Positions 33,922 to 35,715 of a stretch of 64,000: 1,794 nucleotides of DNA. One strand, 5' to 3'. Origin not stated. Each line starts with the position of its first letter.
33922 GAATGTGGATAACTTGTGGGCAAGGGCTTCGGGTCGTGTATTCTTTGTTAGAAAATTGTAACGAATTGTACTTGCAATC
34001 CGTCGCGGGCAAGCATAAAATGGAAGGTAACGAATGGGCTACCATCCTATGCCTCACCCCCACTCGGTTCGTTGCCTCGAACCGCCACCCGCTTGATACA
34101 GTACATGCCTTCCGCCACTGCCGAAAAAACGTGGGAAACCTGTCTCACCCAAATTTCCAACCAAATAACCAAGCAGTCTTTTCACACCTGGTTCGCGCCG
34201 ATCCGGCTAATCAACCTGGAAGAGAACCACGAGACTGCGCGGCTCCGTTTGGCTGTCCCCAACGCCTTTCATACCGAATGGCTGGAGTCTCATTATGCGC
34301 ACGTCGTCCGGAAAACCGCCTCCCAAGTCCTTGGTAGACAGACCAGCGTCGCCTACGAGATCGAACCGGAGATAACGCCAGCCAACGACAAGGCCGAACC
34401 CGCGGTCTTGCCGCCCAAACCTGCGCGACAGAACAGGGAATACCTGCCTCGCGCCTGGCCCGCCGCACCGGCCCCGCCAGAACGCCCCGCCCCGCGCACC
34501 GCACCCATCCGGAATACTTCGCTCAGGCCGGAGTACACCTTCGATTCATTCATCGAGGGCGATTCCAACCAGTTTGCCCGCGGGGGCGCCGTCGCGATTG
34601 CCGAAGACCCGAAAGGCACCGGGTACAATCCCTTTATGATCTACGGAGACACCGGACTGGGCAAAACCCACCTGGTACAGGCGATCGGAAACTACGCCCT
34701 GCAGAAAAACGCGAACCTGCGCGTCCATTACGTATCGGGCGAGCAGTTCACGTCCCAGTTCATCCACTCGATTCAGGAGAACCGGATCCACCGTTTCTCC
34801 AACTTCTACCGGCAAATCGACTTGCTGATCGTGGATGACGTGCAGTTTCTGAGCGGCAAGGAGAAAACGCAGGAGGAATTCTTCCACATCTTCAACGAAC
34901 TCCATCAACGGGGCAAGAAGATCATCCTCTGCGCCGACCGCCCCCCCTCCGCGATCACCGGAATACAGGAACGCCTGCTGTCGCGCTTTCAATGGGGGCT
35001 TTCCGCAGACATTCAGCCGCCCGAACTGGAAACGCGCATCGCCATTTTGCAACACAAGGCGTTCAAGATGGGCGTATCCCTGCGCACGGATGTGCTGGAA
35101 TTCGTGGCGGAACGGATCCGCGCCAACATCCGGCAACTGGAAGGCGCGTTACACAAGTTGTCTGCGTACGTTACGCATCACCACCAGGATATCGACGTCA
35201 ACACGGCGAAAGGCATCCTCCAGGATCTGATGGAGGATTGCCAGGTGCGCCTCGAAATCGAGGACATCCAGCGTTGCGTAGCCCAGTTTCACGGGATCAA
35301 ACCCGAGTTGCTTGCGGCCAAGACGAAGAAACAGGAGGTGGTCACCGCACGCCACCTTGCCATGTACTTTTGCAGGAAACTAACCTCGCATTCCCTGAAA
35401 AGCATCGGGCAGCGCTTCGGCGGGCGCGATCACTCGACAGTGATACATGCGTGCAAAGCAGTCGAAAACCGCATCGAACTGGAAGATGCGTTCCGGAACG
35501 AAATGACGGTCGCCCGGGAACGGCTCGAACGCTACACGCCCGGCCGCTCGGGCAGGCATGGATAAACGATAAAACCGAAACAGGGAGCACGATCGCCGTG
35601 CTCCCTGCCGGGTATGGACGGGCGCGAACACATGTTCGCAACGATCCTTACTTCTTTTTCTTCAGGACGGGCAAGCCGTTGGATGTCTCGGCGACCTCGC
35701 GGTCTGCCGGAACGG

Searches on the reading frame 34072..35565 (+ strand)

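Call 32: search_protein_families(library=pfam, proteins=[window:34072-35565:+], max_evalue=0.0001)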
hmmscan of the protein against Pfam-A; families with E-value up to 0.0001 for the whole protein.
window:34072-35565:+ (497 aa): 8 families
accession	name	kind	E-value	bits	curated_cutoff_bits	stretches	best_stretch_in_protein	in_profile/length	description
PF00308.24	Bac_DnaA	-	3.9e-67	225.9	23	1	151-312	1-161/162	Bacterial DnaA ATPAse domain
PF08299.17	Bac_DnaA_C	-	3.8e-28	97.8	31.5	1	396-464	1-69/69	Bacterial dnaA protein helix-turn-helix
PF11638.13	DnaA_N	-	1.1e-16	60.8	24.6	1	19-84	2-64/65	DnaA N-terminal domain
PF01695.23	IstB_IS21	-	2.2e-09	37.6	24.1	1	189-285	96-190/238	IstB-like ATP binding protein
PF00004.35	AAA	-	4.7e-06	27.5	21.2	1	189-305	2-122/131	ATPase family associated with various cellular activities (AAA)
PF01637.24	ATPase_2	-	5.6e-06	26.8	33.2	1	184-305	19-134/225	ATPase domain predominantly from Archaea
PF13191.12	AAA_16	-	6.9e-05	23.8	32.6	0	181-282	21-128/167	AAA ATPase domain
PF13401.12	AAA_22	-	7.4e-05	23.5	27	0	232-286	73-120/130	AAA domain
